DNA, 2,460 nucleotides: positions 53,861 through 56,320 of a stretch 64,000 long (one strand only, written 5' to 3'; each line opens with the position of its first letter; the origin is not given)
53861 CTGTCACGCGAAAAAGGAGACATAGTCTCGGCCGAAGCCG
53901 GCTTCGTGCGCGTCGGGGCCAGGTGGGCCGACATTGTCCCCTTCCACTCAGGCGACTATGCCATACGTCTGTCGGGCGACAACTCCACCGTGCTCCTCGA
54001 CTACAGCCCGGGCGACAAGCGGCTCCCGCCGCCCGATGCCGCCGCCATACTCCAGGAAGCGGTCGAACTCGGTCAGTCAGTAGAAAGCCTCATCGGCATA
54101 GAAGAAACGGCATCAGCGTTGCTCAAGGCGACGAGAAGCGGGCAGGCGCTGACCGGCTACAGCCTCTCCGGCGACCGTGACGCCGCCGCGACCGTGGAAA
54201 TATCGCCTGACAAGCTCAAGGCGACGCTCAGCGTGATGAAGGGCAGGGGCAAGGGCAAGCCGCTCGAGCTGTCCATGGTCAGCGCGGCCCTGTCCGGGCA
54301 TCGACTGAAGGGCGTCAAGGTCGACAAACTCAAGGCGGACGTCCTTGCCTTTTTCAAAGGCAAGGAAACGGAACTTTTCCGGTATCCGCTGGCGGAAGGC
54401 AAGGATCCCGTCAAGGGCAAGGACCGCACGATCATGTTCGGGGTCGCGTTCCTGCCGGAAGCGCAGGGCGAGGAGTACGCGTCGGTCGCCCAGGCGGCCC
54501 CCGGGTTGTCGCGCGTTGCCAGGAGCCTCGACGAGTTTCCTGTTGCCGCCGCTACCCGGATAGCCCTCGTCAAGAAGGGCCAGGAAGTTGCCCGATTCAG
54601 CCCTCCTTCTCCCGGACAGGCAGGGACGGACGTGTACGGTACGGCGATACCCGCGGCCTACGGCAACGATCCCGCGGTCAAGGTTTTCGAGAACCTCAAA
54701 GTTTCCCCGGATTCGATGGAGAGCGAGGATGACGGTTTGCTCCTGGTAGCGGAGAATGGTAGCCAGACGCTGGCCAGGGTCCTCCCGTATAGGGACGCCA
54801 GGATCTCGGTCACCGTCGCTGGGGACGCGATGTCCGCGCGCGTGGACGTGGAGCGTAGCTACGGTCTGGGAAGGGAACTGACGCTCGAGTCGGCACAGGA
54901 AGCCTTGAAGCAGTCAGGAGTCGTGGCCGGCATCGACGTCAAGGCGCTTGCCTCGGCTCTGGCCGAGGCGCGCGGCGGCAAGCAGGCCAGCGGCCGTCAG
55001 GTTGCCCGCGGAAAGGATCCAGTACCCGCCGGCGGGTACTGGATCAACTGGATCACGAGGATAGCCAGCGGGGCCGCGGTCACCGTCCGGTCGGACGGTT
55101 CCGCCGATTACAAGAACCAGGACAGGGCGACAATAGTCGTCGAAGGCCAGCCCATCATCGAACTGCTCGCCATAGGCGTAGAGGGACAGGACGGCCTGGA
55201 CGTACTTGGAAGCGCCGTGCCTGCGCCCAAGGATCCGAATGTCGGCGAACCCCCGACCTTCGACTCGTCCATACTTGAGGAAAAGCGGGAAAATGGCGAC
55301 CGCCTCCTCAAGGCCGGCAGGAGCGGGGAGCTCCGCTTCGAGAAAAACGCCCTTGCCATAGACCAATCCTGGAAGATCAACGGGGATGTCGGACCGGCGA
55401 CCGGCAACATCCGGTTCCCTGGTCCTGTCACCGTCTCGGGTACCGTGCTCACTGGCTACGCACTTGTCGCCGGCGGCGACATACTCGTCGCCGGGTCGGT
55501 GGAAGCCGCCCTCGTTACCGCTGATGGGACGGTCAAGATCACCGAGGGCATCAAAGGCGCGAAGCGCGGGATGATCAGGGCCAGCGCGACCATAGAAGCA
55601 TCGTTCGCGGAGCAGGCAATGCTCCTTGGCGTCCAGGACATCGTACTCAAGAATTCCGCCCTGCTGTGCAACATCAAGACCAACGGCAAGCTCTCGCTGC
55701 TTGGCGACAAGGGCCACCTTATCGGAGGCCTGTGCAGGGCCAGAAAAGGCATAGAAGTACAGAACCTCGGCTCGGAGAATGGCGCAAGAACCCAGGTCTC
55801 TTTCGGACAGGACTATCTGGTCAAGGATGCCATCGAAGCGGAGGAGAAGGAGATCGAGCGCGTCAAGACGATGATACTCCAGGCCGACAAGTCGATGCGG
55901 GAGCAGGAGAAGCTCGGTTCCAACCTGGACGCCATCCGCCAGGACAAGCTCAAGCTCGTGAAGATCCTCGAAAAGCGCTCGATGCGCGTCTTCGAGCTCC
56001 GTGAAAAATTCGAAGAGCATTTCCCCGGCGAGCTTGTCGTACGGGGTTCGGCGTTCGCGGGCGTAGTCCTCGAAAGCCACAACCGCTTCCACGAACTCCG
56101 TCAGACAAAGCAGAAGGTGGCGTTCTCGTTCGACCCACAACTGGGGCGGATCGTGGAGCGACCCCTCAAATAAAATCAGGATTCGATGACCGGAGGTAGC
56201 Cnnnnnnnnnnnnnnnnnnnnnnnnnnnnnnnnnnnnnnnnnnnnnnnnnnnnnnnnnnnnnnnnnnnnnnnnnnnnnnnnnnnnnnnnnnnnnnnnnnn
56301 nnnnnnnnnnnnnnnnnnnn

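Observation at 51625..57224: Operon of a small membrane protein, a MinD/ParA ATPase, an internally triplicated 980-aa FapA (DUF342) protein and lgt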

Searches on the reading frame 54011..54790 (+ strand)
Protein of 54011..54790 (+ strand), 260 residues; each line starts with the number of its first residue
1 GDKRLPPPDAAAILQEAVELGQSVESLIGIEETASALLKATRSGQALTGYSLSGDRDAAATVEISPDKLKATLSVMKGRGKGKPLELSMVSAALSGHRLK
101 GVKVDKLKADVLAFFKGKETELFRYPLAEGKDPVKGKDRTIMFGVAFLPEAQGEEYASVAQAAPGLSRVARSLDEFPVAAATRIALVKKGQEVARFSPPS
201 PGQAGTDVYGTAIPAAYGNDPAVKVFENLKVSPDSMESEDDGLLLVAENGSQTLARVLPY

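Call 5: search_protein_families(library=pfam, proteins=[window:54011-54790:+, window:54131-54790:+], max_evalue=1)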
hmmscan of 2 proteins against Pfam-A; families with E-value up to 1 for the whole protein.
window:54011-54790:+ (260 aa): 1 family
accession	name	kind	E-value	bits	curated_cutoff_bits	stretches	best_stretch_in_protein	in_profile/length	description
PF20250.3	FapA_N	-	5.5e-22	78.4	27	2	182-247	108-176/178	Flagellar Assembly Protein A N-terminal region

window:54131-54790:+ (220 aa): 1 family
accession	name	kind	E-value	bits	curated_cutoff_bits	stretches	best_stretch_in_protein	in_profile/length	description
PF20250.3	FapA_N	-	3.1e-22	79.2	27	2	142-207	108-176/178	Flagellar Assembly Protein A N-terminal region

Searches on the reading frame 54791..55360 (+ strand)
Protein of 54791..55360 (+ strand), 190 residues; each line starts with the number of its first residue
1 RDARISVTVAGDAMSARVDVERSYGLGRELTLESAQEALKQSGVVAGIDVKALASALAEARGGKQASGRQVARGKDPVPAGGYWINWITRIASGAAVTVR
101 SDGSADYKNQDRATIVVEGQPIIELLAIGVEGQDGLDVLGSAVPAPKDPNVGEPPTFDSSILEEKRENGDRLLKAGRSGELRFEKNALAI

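Call 5: search_protein_families(library=pfam, proteins=[window:54791-55360:+], max_evalue=1)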
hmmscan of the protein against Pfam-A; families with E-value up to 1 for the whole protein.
window:54791-55360:+ (190 aa): 1 family
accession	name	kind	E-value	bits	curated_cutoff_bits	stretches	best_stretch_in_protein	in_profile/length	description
PF20250.3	FapA_N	-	5e-24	85.1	27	1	5-186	1-178/178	Flagellar Assembly Protein A N-terminal region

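Call 48: search_protein_representatives(alignment_id=A2)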
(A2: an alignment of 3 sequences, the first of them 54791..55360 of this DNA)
Query: 3 sequences, 181 profile positions. Proteins with E-value up to 0.001 (for the whole library): 2950; up to 1e-10: 577; up to 1e-30: 125. The best 150 are listed.
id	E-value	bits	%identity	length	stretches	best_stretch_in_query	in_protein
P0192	1.3e-128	442.1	-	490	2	1-179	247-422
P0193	5.1e-122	420.6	-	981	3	1-181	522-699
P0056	8.5e-114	393.8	-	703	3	1-179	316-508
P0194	2.0e-69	249.3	-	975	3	2-180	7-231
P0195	2.5e-66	239.2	-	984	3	2-180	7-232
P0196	3.1e-62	225.8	-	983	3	1-180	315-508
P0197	1.2e-60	220.6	-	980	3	1-181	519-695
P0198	4.3e-60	218.8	-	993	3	1-164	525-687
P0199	9.3e-60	217.7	-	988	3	2-164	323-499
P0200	7.6e-59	214.8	-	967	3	1-179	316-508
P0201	3.0e-58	212.8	-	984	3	2-178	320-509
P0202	8.1e-58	211.4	-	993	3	2-180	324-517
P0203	6.7e-57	208.4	-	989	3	2-165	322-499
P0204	9.3e-57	208.0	-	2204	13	3-150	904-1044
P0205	1.1e-56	207.7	-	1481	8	7-168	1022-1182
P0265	1.8e-40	154.9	-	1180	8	115-167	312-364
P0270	1.7e-39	151.7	-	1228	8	7-148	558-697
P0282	1.7e-37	145.2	-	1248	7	9-162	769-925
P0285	3.0e-37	144.4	-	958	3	1-180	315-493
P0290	5.3e-36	140.3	-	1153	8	7-177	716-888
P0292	2.3e-35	138.2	-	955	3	2-158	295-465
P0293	4.8e-35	137.2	-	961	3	2-178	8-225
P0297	7.8e-35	136.5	-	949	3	3-179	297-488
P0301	1.7e-34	135.4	-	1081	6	6-159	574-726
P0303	4.6e-34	134.0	-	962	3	1-173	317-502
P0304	4.6e-34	134.0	-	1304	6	7-150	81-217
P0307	2.4e-33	131.7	-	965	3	3-179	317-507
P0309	5.3e-33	130.6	-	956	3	2-180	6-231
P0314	3.3e-31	124.7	-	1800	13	10-153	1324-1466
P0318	3.3e-30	121.4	-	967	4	1-165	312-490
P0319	4.9e-30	120.9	-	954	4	6-179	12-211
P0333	9.8e-28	113.4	-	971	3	2-177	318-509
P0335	1.6e-27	112.7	-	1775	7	104-168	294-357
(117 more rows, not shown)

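Call 49: search_protein_families(library=pfam, proteins=[P0204, P0205, P0265, P0270, P0314, P0335], max_evalue=0.001)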
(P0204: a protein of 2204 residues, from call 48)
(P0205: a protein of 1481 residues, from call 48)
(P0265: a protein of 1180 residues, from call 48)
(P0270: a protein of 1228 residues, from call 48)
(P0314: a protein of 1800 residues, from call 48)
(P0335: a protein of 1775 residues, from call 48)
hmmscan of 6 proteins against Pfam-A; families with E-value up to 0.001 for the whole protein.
P0204 (2204 aa): 4 families
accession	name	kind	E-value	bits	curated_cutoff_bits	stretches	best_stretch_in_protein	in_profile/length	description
PF20250.3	FapA_N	-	1.7e-176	581.8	27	10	300-469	1-176/178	Flagellar Assembly Protein A N-terminal region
PF03961.19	FapA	-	1.6e-47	162.8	31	1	1927-2194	2-270/272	Flagellar Assembly Protein A beta solenoid domain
PF01552.22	Pico_P2B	-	0.00037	21.1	27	0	319-357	14-53/101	Picornavirus 2B protein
PF06309.17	Torsin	-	0.0005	20.6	27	0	1191-1259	25-91/127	Torsin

P0205 (1481 aa): 3 families
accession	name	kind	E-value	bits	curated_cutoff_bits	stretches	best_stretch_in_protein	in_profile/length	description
PF20250.3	FapA_N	-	1.5e-223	735.1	27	7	1022-1194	3-176/178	Flagellar Assembly Protein A N-terminal region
PF03961.19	FapA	-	2.2e-52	178.8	31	1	1204-1473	2-269/272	Flagellar Assembly Protein A beta solenoid domain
PF14452.12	Multi_ubiq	-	4.4e-06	27.2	24.5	0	1141-1186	23-66/69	Multiubiquitin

P0265 (1180 aa): 2 families
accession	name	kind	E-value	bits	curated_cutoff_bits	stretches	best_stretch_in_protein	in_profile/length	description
PF20250.3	FapA_N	-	9.1e-126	416.5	27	5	217-379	3-176/178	Flagellar Assembly Protein A N-terminal region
PF03961.19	FapA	-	1.5e-36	126.8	31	1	919-1073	1-156/272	Flagellar Assembly Protein A beta solenoid domain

P0270 (1228 aa): 2 families
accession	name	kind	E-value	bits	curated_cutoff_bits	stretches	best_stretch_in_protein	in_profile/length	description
PF20250.3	FapA_N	-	1.1e-119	396.6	27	5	742-916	3-176/178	Flagellar Assembly Protein A N-terminal region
PF03961.19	FapA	-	2.7e-46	158.8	31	1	925-1198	2-268/272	Flagellar Assembly Protein A beta solenoid domain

P0314 (1800 aa): 2 families
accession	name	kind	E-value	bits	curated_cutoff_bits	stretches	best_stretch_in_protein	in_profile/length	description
PF20250.3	FapA_N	-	1.2e-135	448.7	27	12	1324-1491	6-176/178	Flagellar Assembly Protein A N-terminal region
PF03961.19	FapA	-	3.2e-42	145.5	31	1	1500-1766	2-268/272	Flagellar Assembly Protein A beta solenoid domain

P0335 (1775 aa): 3 families
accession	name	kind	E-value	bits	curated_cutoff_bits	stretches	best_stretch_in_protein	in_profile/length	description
PF20250.3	FapA_N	-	5.3e-168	554.1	27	7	1320-1491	2-177/178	Flagellar Assembly Protein A N-terminal region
PF03961.19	FapA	-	1.4e-100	336.8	31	2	1498-1768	1-272/272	Flagellar Assembly Protein A beta solenoid domain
PF13533.13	Biotin_lipoyl_2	-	5.7e-06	26.5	29.8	0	500-511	18-29/32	Biotin-lipoyl like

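Call 50: list_cluster_members(proteins=[P0204, P0205, P0265, P0270, P0314, P0335, P0282, P0290, P0304, P0301])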
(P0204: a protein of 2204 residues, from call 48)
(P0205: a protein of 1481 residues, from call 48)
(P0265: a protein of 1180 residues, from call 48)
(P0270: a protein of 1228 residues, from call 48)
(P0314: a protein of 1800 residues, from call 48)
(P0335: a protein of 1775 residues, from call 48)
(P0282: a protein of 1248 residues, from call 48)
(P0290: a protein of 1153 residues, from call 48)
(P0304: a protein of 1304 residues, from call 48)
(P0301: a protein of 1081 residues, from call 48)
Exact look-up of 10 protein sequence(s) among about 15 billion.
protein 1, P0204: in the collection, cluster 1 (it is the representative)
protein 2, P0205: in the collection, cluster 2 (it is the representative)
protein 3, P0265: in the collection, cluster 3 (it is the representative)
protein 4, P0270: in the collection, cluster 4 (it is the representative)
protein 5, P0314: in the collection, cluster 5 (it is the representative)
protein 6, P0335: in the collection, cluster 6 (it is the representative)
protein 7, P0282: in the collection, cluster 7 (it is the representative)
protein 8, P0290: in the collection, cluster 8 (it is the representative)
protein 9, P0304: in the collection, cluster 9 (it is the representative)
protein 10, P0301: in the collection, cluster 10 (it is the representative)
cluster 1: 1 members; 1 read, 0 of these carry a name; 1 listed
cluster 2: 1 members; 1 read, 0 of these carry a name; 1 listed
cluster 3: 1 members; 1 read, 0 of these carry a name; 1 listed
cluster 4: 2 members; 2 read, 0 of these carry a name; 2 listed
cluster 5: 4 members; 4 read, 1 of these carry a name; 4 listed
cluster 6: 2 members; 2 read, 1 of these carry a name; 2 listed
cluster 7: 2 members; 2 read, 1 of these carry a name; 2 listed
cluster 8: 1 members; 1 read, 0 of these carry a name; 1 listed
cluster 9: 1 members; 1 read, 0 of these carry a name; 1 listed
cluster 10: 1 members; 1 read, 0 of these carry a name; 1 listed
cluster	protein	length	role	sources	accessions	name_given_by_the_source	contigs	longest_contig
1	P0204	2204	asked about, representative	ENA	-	-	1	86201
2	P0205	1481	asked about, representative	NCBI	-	-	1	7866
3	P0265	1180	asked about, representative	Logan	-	-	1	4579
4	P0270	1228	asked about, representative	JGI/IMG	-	-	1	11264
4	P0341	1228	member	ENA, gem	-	-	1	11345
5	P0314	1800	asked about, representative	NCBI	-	-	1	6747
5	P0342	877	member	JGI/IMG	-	uncharacterized protein (DUF342 family)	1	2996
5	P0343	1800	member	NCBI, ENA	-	-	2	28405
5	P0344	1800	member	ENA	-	-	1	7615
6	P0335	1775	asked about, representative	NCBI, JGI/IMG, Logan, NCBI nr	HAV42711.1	TPA: hypothetical protein DCX15_01660 [bacterium] | hypothetical protein [bacterium]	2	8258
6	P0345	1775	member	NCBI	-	-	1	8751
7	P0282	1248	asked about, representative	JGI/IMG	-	uncharacterized protein (DUF342 family)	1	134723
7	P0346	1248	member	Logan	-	-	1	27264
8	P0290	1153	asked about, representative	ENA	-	-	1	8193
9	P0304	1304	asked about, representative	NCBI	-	-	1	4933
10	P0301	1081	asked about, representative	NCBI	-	-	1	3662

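Call 58: list_cluster_members(proteins=[P0285, P0292, P0293, P0297, P0303, P0307, P0309, P0318, P0319, P0333])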
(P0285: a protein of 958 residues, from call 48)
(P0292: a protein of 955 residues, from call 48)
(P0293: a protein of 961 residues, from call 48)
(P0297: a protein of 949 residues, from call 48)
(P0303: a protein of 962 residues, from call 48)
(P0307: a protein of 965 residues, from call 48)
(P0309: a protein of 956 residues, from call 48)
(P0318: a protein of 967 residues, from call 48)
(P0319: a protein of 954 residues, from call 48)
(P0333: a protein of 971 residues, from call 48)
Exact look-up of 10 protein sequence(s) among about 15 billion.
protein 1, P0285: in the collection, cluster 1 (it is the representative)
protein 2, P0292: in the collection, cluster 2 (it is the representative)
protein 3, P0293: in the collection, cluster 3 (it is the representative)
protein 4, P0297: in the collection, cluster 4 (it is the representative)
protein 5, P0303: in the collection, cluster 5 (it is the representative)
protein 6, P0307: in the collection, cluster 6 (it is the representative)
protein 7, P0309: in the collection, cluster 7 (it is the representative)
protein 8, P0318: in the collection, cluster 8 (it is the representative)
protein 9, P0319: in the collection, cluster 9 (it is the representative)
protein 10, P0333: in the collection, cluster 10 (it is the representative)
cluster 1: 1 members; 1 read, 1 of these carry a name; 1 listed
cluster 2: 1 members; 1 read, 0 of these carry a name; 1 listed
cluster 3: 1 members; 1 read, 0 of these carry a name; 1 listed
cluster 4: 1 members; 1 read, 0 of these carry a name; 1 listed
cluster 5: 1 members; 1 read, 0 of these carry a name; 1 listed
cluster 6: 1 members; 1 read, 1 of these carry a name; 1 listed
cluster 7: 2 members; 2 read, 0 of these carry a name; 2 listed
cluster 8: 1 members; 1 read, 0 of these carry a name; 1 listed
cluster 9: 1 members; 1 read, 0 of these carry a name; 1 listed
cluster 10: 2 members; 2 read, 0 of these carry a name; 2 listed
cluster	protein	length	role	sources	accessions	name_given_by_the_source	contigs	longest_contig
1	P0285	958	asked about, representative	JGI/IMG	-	uncharacterized protein (DUF342 family)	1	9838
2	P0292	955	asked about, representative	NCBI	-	-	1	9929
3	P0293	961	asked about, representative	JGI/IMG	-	-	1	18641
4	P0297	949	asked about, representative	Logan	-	-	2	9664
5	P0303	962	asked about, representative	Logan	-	-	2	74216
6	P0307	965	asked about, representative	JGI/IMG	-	uncharacterized protein (DUF342 family)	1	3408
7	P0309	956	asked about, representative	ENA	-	-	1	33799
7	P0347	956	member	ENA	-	-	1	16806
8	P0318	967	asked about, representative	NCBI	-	-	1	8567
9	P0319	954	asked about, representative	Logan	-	-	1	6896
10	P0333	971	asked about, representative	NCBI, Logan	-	-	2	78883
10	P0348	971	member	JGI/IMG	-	-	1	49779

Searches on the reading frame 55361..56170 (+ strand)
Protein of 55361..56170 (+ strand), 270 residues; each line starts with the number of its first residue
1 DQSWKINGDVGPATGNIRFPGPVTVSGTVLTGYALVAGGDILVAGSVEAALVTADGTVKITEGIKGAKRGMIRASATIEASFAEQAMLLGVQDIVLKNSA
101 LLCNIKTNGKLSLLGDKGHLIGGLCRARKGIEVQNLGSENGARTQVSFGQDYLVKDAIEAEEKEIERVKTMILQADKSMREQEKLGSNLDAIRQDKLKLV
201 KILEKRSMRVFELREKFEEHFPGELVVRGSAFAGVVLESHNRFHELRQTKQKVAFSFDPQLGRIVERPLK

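Call 44: search_solved_structures(query=A3, max_evalue=10)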
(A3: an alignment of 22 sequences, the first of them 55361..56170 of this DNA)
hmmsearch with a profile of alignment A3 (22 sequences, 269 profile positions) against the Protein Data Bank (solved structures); distinct sequences matched with E-value up to 10: 5.
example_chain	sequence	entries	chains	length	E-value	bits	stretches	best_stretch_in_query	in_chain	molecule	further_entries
4v02_C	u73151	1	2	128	0.33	13.2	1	16-60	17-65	PROBABLE SEPTUM SITE-DETERMINING PROTEIN MINC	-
3p4g_A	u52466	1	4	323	0.36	13.1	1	22-58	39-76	Antifreeze protein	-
4c7n_B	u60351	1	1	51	0.53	12.6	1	158-195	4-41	SYNTHETIC ALPHA-HELIX, IM10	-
4r0r_A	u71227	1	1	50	0.6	12.4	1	152-188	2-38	eboIZN21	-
5b64_B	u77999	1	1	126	3.4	9.9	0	187-223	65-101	Protein Kif13b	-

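Call 81: search_protein_families(library=pfam, alignment_id=A3, max_evalue=0.1)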
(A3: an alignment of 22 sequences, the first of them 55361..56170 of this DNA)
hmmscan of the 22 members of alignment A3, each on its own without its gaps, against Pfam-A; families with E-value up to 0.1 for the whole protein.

A. member 1, window:55361-56170:+ (270 aa): 2 families
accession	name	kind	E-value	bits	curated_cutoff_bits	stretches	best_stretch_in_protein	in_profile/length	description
PF03961.19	FapA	-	4.5e-52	177.8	31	1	5-258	4-268/272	Flagellar Assembly Protein A beta solenoid domain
PF04519.19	Bactofilin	-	0.025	15.2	27.9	1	3-82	6-80/98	Polymer-forming cytoskeletal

B. families by the number of members that match (of 22 scanned): 14 families
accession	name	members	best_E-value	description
PF03961.19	FapA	22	5.9e-61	Flagellar Assembly Protein A beta solenoid domain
PF03775.22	MinC_C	8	0.00059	Septum formation inhibitor MinC, C-terminal domain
PF25443.1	ANG-1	4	0.0006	ANG-1-like domain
PF15188.11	CCDC-167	2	0.0004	Coiled-coil domain-containing protein 167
PF00016.26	RuBisCO_large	1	0.011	Ribulose bisphosphate carboxylase large chain, catalytic domain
PF13166.12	AAA_13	1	0.018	AAA domain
PF04519.19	Bactofilin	1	0.025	Polymer-forming cytoskeletal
PF12795.12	MscS_porin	1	0.043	Mechanosensitive ion channel porin domain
PF08286.16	Spc24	1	0.057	Spc24 subunit of Ndc80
PF12092.13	DUF3568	1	0.061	Protein of unknown function (DUF3568)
PF10473.14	CENP-F_leu_zip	1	0.063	Leucine-rich repeats of kinetochore protein Cenp-F/LEK1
PF05555.16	DUF762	1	0.074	Coxiella burnetii protein of unknown function (DUF762)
PF24157.1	DUF7408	1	0.09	Domain of unknown function (DUF7408)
PF24309.1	IMEF_Flp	1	0.093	IMEF cargo Flp protein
